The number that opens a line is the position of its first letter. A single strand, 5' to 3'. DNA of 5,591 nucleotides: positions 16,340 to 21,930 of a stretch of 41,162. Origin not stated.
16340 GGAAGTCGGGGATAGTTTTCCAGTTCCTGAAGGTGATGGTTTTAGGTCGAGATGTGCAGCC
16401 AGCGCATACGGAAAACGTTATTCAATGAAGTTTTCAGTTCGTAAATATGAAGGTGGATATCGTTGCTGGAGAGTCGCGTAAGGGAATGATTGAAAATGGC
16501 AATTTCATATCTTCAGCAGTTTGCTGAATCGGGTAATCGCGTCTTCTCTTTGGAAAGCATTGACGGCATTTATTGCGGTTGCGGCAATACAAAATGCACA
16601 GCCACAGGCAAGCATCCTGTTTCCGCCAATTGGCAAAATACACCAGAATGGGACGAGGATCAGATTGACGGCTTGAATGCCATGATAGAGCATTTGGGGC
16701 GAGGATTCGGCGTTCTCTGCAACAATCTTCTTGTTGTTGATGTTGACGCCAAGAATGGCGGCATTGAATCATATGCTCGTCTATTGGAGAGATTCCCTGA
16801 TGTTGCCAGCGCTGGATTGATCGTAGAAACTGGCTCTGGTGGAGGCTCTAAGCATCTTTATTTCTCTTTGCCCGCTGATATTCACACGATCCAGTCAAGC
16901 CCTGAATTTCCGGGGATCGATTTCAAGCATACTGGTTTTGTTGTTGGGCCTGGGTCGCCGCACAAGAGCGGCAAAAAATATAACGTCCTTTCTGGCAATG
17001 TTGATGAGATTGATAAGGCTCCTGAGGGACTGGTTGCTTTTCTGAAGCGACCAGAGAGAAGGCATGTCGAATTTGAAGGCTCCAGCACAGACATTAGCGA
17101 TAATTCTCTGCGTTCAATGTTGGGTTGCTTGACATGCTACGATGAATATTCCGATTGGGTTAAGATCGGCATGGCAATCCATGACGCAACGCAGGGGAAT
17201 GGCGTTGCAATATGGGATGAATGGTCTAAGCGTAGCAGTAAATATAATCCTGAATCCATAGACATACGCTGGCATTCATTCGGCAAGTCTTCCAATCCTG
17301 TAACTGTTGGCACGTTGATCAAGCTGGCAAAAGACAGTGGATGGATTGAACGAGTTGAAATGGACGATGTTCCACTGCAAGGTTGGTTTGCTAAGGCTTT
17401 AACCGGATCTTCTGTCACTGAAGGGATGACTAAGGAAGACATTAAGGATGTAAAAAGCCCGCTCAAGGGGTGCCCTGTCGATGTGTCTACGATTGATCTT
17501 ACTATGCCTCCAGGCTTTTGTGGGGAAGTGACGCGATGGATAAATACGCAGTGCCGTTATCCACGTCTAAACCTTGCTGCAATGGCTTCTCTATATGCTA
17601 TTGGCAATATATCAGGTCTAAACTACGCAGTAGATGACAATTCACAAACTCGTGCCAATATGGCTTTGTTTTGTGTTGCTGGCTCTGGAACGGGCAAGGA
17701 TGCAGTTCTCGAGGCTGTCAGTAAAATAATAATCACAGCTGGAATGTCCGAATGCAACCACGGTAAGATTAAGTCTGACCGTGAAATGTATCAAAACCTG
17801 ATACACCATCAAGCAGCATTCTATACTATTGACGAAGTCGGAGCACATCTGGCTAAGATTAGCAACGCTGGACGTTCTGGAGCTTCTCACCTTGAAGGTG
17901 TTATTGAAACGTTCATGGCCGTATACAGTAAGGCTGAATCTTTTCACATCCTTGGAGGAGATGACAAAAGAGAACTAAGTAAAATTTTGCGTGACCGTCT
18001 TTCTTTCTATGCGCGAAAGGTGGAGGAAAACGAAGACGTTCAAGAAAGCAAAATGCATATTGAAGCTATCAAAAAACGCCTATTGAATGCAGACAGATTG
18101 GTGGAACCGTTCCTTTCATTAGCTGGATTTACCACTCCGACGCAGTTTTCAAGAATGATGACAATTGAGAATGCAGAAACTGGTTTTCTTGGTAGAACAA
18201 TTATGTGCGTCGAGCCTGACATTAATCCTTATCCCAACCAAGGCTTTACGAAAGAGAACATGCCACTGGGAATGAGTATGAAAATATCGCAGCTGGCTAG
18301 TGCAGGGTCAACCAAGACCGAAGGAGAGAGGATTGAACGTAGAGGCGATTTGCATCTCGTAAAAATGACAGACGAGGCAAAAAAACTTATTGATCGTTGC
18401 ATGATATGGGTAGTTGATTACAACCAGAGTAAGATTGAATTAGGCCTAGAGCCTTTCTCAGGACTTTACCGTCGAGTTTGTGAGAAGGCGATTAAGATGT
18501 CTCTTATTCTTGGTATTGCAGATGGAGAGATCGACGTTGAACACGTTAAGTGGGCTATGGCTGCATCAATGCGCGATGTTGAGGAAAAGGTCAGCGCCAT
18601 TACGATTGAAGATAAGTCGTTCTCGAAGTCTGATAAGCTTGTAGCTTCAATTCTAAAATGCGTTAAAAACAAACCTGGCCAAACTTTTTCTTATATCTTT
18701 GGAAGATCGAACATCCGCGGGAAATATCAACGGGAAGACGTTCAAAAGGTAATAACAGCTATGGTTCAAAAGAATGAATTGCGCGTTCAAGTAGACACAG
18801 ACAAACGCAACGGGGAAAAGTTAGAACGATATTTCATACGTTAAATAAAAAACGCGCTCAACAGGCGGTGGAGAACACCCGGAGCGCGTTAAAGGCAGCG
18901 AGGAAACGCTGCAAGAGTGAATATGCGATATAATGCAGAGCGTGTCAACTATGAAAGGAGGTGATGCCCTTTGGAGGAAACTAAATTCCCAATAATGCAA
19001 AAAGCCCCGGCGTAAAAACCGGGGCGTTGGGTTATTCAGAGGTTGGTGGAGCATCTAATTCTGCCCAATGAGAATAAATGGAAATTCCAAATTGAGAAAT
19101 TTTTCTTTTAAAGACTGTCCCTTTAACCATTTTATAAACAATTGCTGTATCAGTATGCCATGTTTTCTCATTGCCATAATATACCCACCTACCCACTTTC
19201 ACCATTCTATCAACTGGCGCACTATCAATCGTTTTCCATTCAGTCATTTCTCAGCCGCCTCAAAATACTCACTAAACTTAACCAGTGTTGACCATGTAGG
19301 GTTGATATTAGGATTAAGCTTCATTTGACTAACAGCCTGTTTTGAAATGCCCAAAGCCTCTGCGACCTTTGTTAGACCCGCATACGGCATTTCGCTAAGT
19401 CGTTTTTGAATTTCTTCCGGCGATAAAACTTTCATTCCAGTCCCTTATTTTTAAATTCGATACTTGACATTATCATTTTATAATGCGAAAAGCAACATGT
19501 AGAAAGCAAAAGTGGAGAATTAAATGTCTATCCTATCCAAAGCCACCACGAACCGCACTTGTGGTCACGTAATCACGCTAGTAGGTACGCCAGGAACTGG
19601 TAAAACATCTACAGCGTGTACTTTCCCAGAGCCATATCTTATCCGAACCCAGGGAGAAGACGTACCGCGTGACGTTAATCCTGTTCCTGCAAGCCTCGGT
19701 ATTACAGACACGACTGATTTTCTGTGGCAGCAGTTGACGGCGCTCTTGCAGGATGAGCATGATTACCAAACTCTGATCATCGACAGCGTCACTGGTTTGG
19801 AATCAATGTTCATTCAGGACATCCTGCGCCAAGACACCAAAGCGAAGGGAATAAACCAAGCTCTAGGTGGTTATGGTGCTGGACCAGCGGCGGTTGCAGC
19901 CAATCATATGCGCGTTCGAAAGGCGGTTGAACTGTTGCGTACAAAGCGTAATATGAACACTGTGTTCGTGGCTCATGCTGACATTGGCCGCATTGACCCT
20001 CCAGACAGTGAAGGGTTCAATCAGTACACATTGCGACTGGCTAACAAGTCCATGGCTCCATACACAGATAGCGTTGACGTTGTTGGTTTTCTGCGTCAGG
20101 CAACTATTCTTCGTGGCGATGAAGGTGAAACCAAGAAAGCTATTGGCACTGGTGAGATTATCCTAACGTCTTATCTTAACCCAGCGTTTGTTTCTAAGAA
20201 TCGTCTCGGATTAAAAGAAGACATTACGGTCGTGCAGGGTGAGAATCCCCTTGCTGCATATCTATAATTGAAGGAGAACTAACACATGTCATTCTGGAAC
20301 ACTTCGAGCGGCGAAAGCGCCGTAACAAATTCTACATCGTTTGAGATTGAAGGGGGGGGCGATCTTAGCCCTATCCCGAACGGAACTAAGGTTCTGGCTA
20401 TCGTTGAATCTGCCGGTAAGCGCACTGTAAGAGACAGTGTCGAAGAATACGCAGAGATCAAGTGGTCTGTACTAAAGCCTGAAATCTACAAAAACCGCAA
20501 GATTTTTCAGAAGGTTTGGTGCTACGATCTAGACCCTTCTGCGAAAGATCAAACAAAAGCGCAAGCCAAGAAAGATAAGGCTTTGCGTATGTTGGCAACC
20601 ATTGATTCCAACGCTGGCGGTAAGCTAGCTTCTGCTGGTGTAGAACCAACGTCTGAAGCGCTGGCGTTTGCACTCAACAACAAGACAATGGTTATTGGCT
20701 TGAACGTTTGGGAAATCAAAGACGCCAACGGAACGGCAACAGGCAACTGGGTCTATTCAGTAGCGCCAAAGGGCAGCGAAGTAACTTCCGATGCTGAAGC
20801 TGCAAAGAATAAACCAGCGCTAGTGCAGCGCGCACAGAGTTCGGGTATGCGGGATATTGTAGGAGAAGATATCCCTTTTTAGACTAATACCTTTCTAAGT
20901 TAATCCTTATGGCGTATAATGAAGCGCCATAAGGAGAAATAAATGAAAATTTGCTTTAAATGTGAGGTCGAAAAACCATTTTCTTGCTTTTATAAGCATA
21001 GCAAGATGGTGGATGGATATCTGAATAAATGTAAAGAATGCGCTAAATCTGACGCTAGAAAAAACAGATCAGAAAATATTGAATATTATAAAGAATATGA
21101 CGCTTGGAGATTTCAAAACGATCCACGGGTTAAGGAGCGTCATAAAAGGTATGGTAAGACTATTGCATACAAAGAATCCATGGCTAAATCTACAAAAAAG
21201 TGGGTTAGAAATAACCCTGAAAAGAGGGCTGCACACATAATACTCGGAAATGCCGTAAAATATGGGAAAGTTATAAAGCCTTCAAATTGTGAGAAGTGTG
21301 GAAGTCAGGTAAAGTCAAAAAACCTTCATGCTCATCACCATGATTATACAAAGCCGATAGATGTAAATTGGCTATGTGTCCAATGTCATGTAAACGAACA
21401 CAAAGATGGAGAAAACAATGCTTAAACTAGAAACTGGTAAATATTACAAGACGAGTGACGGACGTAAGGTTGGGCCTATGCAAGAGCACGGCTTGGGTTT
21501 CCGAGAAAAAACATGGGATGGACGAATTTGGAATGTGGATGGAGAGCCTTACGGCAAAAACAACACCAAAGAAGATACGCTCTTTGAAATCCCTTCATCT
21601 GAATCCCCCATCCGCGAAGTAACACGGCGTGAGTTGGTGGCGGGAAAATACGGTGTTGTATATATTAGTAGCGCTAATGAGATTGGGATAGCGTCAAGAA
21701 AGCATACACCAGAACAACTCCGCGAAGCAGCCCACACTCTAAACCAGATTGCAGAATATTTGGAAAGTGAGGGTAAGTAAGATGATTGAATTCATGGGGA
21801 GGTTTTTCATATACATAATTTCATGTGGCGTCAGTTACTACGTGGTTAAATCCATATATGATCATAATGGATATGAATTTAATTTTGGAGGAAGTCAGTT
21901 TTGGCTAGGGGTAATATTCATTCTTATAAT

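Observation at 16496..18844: Replication module with no recognisable DNA polymerase: a PrimPol-PriCT-helicase fusion as candidate replicase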

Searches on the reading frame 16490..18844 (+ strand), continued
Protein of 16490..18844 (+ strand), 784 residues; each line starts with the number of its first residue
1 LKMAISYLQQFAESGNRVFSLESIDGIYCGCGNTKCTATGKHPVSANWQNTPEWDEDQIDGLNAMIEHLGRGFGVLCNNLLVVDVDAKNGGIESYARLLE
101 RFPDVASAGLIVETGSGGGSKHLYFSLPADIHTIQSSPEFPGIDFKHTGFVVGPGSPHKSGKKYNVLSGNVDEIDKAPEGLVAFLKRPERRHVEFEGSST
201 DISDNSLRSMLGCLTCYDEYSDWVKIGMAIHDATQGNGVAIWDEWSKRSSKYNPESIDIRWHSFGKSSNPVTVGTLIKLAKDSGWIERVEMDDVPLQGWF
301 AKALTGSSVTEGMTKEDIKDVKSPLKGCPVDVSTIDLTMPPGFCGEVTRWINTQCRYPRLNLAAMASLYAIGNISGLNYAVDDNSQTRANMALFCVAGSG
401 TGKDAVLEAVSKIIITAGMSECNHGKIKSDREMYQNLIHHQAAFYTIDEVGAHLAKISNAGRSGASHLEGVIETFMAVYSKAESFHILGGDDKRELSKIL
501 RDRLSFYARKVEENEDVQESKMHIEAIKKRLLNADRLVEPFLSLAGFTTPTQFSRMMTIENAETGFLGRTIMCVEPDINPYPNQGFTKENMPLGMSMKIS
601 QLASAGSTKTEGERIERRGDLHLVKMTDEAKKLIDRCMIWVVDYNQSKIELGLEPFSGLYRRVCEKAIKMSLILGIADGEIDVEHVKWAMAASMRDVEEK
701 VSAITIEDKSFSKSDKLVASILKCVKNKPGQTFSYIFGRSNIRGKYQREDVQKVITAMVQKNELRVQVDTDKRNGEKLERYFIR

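Call 107: find_encoding_contigs(protein=P0148, flank=10000, max_places=1)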
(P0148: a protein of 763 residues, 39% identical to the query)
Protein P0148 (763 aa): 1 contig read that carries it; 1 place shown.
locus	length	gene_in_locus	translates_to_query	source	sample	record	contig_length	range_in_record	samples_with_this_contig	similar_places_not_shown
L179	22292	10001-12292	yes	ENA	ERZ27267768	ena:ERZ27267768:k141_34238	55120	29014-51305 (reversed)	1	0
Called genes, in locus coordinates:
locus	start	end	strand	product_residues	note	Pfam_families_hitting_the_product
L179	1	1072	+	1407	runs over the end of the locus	PF13884:Peptidase_S74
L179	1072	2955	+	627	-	-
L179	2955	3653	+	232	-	-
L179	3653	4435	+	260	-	-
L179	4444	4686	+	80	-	-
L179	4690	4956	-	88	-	-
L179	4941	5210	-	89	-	-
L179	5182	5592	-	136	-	-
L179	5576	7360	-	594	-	PF00270:DEAD, PF04851:ResIII, PF00271:Helicase_C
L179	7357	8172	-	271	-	-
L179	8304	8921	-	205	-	-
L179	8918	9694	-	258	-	PF13479:AAA_24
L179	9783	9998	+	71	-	-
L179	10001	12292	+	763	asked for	PF09250:Prim-Pol, PF08707:PriCT_2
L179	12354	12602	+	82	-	-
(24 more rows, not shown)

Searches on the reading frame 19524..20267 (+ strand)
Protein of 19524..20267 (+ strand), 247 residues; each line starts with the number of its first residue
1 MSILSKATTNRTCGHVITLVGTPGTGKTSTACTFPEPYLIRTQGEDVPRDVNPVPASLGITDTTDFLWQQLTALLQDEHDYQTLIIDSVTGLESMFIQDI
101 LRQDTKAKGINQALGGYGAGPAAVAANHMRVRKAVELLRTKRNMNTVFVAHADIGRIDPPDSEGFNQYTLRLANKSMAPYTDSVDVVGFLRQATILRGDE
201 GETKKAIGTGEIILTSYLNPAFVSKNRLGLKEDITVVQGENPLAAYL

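Call 3: search_protein_families(library=pfam, proteins=[window:19524-20267:+], max_evalue=0.01)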
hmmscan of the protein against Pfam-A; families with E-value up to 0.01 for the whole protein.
window:19524-20267:+ (247 aa): 1 family
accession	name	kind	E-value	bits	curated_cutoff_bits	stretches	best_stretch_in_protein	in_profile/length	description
PF13479.12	AAA_24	-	4.4e-25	89.1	27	1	16-228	4-195/195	AAA domain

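Call 4: search_protein_families(library=phrogs, proteins=[window:19524-20267:+], max_evalue=0.001)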
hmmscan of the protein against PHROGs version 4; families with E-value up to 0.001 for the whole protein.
window:19524-20267:+ (247 aa): 1 family
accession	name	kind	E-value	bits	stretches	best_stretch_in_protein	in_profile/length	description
phrog_124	-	DNA, RNA and nucleotide metabolism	3.5e-33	116.5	1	6-234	35-242/382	Sak4-like ssDNA annealing protein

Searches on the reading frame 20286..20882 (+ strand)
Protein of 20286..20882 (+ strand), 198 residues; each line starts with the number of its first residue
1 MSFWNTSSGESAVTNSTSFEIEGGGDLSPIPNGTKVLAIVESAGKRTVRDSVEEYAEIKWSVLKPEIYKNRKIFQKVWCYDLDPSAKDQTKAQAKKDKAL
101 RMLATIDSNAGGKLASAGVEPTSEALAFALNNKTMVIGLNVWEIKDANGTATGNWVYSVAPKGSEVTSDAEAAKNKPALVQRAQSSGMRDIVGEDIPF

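Call 3: search_protein_families(library=pfam, proteins=[window:20286-20882:+], max_evalue=0.01)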
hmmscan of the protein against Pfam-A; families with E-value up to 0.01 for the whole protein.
window:20286-20882:+ (198 aa): 0 families

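Call 4: search_protein_families(library=phrogs, proteins=[window:20286-20882:+], max_evalue=0.001)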
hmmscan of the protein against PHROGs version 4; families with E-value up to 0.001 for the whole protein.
window:20286-20882:+ (198 aa): 1 family
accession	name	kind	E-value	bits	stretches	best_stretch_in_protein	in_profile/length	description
phrog_9002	-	DNA, RNA and nucleotide metabolism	3.5e-62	210.9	1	1-198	1-192/192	single strand DNA binding protein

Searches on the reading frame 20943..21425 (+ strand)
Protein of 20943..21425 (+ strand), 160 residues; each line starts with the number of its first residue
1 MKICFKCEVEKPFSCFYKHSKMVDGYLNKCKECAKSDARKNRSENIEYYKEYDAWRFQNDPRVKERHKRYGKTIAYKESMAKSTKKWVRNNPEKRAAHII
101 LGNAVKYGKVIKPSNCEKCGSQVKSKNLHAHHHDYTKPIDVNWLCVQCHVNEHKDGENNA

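Call 3: search_protein_families(library=pfam, proteins=[window:20943-21425:+], max_evalue=0.01)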
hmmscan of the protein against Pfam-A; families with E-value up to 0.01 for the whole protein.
window:20943-21425:+ (160 aa): 0 families

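Call 4: search_protein_families(library=phrogs, proteins=[window:20943-21425:+], max_evalue=0.001)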
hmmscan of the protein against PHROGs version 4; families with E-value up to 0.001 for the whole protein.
window:20943-21425:+ (160 aa): 8 families
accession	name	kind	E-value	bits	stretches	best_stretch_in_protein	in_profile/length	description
phrog_2340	-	DNA, RNA and nucleotide metabolism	2.2e-39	136.3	1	1-157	8-164/171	endonuclease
phrog_11793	-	unknown function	4.4e-13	49.8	1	97-156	4-60/65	-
phrog_1035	-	DNA, RNA and nucleotide metabolism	1.8e-08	35.6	1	1-138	63-187/271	endonuclease VII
phrog_30859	-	unknown function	5.3e-06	28.2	1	2-97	3-102/117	-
phrog_2633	-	DNA, RNA and nucleotide metabolism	1.1e-05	26.6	0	1-89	13-58/142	endonuclease VII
phrog_5558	-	moron, auxiliary metabolic gene and host takeover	1.6e-05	26.1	1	1-42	8-48/130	Lar-like restriction alleviation protein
phrog_2255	-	DNA, RNA and nucleotide metabolism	8.8e-05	23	0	1-135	53-132/211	HNH endonuclease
phrog_6611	-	unknown function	0.00029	22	1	2-39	142-179/180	-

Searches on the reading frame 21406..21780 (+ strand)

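Call 3: search_protein_families(library=pfam, proteins=[window:21406-21780:+], max_evalue=0.01)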
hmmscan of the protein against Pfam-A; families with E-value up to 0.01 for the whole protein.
window:21406-21780:+ (124 aa): 0 families

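Call 4: search_protein_families(library=phrogs, proteins=[window:21406-21780:+], max_evalue=0.001)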
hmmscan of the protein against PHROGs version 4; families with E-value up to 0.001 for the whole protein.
window:21406-21780:+ (124 aa): 1 family
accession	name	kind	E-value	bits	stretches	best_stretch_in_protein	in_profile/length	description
phrog_23578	-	unknown function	1.6e-21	77.9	1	2-124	19-146/146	-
